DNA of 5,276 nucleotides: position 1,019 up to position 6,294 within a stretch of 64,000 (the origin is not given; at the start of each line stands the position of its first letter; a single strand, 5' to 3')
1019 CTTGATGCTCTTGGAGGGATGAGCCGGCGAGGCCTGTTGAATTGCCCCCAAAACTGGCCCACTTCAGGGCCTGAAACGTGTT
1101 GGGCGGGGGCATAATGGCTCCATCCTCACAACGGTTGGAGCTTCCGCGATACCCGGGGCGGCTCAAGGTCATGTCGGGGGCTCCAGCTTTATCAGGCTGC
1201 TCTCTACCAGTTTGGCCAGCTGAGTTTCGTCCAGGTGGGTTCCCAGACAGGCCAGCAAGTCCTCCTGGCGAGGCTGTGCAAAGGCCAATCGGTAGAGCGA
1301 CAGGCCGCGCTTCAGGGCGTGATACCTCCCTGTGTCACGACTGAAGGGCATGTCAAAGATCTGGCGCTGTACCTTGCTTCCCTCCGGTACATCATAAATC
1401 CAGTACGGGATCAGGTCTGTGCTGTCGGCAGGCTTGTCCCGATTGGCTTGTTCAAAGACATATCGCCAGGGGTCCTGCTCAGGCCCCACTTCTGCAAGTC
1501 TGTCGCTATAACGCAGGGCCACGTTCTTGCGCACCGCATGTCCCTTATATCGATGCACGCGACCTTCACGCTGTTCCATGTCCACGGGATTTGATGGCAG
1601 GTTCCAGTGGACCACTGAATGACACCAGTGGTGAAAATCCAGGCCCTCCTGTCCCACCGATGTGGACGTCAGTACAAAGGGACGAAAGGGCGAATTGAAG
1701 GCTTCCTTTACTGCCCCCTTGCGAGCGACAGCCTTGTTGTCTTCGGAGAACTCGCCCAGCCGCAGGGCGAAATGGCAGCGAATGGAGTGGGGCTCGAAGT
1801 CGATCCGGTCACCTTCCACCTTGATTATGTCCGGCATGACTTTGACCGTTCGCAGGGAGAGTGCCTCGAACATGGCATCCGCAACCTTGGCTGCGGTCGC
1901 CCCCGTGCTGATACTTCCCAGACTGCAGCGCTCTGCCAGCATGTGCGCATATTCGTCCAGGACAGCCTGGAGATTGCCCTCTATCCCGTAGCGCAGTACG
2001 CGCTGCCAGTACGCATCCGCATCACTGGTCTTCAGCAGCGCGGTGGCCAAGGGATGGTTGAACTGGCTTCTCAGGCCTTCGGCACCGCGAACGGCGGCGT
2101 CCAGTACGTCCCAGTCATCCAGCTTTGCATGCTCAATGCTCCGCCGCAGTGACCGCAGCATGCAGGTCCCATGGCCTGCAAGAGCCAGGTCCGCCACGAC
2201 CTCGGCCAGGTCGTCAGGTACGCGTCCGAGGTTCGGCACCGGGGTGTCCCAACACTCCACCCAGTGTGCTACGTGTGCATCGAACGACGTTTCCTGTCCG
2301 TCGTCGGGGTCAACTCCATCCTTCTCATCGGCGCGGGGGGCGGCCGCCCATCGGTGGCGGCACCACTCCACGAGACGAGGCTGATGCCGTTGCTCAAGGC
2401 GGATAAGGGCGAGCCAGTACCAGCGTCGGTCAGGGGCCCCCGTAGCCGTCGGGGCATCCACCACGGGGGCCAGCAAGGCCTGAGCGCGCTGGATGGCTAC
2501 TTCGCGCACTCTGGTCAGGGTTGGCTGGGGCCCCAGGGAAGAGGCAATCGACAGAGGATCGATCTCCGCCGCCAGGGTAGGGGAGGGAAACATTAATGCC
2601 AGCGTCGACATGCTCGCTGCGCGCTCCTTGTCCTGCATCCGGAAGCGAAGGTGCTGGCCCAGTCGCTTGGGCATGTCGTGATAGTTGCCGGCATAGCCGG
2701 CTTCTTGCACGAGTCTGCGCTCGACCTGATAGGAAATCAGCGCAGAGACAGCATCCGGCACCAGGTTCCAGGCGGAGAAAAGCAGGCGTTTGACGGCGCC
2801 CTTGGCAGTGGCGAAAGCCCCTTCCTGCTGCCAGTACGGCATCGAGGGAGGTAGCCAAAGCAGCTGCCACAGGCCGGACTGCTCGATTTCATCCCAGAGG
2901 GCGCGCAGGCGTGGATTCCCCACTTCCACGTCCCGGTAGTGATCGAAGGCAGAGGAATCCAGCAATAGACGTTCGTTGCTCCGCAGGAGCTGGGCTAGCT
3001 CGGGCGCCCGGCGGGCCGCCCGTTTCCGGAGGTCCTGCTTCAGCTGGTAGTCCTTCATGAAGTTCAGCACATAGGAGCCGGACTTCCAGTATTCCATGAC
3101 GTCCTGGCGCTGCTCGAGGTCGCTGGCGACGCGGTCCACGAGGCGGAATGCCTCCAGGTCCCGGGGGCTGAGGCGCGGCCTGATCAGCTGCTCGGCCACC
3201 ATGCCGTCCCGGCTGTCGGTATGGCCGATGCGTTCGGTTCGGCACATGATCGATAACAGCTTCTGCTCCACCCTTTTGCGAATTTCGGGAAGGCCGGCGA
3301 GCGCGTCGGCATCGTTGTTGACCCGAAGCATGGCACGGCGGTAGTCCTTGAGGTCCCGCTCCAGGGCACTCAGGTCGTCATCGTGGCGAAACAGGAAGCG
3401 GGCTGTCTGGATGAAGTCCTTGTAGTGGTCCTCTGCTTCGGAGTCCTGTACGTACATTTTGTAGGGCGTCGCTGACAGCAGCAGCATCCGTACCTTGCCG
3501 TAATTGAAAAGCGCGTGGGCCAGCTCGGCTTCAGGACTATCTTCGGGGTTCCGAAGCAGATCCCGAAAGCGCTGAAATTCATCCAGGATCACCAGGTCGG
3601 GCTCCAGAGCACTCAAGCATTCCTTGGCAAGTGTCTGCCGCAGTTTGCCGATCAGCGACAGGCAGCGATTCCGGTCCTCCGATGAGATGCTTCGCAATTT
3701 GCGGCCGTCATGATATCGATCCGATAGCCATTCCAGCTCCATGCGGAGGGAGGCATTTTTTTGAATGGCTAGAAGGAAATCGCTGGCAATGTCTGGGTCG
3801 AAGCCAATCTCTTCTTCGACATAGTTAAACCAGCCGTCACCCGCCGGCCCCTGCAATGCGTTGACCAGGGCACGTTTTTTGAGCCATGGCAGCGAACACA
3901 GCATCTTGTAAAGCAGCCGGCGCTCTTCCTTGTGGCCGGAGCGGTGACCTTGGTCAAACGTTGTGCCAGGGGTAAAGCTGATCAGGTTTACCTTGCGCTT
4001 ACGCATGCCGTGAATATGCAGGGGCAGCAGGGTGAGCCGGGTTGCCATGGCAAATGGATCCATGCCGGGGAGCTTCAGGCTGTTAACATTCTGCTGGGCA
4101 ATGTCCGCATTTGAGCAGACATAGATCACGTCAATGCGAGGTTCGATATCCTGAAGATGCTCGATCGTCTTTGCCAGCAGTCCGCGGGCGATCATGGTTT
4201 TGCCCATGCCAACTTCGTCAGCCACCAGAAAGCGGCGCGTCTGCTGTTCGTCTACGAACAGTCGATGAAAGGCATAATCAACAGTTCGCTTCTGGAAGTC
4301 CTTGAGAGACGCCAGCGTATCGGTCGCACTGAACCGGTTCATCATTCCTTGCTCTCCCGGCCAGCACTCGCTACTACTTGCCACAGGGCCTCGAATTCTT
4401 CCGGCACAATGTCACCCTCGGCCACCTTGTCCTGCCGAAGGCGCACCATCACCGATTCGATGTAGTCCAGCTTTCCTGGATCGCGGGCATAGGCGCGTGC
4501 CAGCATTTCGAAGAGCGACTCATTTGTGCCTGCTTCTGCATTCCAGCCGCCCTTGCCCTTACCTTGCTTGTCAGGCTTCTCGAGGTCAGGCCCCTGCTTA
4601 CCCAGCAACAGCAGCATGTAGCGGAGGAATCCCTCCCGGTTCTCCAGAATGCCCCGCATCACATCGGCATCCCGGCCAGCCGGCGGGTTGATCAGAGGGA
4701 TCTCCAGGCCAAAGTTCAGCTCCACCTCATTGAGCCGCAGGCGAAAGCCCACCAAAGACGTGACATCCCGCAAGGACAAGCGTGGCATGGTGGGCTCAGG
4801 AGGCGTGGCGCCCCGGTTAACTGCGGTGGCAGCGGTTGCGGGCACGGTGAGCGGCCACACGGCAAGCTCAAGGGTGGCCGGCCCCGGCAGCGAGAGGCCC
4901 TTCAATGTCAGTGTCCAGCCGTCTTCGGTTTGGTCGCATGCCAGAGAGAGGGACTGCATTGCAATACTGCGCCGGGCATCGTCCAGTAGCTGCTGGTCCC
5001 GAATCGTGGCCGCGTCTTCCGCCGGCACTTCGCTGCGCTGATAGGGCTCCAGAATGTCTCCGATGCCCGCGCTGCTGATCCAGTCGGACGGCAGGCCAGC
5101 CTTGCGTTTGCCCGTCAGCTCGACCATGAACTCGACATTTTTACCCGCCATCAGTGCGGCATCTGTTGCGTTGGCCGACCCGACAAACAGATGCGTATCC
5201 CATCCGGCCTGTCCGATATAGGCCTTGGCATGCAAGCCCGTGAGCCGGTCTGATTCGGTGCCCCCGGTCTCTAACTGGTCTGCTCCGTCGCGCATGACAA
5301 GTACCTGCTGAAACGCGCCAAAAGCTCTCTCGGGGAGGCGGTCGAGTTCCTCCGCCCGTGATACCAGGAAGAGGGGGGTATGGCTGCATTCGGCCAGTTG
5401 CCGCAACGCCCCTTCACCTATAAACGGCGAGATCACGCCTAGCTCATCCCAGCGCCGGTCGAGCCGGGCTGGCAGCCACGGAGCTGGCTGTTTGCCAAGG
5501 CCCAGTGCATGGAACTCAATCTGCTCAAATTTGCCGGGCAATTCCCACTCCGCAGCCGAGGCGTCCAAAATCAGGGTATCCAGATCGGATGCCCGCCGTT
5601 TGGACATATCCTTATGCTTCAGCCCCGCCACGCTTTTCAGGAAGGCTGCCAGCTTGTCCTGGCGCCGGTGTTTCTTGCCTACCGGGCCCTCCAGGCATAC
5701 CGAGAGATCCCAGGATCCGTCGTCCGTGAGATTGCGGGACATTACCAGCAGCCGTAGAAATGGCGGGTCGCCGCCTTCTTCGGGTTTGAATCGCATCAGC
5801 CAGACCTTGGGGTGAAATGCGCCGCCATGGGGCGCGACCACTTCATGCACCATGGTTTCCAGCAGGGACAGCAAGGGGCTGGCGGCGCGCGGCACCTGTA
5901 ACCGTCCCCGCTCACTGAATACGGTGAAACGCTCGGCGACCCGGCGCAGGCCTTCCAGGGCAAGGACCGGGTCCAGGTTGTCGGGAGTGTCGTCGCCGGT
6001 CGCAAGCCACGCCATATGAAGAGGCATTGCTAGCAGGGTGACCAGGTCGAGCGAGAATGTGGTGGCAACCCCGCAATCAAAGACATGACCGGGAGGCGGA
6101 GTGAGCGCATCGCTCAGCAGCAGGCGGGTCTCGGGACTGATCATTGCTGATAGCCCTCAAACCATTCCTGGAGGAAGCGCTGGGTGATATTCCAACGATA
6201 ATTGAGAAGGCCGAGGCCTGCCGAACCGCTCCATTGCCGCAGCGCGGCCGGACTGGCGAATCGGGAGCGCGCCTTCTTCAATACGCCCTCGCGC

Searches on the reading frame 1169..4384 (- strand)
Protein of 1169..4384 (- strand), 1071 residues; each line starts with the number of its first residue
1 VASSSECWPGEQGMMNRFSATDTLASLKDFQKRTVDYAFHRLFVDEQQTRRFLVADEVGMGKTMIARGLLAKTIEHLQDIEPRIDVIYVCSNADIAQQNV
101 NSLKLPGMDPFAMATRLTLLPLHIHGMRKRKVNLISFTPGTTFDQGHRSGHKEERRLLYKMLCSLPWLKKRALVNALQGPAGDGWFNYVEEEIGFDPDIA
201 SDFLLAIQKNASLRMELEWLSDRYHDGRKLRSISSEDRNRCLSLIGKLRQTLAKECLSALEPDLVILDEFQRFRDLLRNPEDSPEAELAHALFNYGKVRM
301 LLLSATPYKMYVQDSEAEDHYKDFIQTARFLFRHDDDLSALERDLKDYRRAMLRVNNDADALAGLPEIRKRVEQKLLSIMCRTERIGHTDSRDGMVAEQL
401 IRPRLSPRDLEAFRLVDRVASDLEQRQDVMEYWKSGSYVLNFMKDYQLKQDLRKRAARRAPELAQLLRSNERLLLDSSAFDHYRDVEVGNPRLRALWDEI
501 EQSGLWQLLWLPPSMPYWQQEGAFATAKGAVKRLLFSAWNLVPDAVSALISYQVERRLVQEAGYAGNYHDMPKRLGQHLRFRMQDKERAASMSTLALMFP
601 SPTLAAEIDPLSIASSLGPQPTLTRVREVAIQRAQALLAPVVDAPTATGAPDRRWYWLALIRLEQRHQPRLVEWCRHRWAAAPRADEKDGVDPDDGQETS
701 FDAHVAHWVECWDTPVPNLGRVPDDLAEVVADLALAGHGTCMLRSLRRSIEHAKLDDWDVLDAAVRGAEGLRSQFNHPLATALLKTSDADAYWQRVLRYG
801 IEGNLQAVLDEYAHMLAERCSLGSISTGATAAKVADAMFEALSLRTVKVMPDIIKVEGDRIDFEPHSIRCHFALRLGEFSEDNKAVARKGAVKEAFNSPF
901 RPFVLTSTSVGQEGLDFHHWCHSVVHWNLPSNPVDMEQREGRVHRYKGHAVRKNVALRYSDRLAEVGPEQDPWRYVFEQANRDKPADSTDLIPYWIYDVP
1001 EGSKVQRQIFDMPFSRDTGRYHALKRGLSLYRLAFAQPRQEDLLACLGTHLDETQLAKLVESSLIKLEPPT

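Call 9: search_protein_families(library=padloc, proteins=[window:1169-4384:-], max_evalue=0.001)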
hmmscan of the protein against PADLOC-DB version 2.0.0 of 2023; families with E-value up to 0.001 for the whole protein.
window:1169-4384:- (1071 aa): 25 families
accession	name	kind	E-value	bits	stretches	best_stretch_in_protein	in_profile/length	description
PDLC03830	ZacC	-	0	1098.6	1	16-1069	2-1016/1019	-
PDLC04556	PDC-M27C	-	4.2e-21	73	1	891-949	745-803/892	-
PDLC04554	PDC-M27C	-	1.1e-16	58.2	1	893-950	760-817/1217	-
PDLC02843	DpdE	-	1.8e-13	47.3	1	890-950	610-667/1091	DpdE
PDLC02621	DrmD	-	7.4e-13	45.6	1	891-949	565-626/1040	DrmD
PDLC02504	BrxHI|BrxHII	-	1.9e-11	40.7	1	894-949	530-584/971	BrxHII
PDLC04555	PDC-M27C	-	2.2e-11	41.2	1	894-949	498-553/656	-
PDLC02500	BrxHI|BrxHII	-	4.2e-11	40.1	1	889-948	519-575/933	BrxHI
PDLC02619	DrmD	-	5.8e-11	39.3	1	852-947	442-534/872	DrmD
PDLC02623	DrmD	-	6.1e-10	35.5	1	888-952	566-629/1040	DrmD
PDLC02634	DrmD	-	6.9e-10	35.4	1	893-959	531-596/900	DrmD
PDLC02840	DpdE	-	8.7e-10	35.5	1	902-950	610-659/1091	DpdE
PDLC02572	DrmA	-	8.9e-10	35.1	1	893-947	570-622/1043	DrmA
PDLC02633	DrmD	-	2.6e-08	30.3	1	877-951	561-633/839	DrmD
PDLC02853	DpdE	-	2.8e-08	30.2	1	904-953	556-605/985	DpdE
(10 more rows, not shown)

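Call 10: search_protein_families(library=pfam, proteins=[window:1169-4384:-], max_evalue=0.001)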
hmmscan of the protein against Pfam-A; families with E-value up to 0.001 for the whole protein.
window:1169-4384:- (1071 aa): 3 families
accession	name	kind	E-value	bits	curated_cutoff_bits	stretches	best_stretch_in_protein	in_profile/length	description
PF00271.37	Helicase_C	-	1.5e-07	32.1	23.5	1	891-946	56-109/110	Helicase conserved C-terminal domain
PF00270.35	DEAD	-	1.6e-05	25.1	26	0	48-109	13-71/167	DEAD/DEAH box helicase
PF04851.21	ResIII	-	4.6e-05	23.8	22.5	0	29-108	6-78/164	Type III restriction enzyme, res subunit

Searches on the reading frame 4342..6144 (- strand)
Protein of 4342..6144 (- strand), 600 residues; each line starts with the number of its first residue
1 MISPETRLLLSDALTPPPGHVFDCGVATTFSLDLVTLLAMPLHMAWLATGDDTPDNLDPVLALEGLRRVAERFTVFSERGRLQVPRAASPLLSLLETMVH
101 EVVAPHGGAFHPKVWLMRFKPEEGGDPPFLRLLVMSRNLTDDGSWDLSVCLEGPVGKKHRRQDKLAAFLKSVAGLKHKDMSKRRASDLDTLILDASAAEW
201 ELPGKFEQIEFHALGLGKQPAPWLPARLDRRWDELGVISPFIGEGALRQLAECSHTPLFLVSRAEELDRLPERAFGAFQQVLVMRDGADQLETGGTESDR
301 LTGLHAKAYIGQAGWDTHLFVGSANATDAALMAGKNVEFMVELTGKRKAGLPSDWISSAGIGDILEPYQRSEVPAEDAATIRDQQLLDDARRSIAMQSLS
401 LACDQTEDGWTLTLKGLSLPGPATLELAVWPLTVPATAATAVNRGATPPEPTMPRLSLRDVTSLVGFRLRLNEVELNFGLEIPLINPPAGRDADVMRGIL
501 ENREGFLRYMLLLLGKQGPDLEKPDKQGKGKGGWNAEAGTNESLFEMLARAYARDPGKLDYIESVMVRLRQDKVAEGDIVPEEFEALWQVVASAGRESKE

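Call 9: search_protein_families(library=padloc, proteins=[window:4342-6144:-], max_evalue=0.001)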
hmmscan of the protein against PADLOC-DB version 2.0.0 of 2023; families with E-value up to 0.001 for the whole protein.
window:4342-6144:- (600 aa): 1 family
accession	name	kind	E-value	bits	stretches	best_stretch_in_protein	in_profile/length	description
PDLC03829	ZacB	-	3.1e-166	552.7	1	1-597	1-583/586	-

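Call 10: search_protein_families(library=pfam, proteins=[window:4342-6144:-], max_evalue=0.001)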
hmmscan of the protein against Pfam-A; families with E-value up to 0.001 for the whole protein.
window:4342-6144:- (600 aa): 0 families
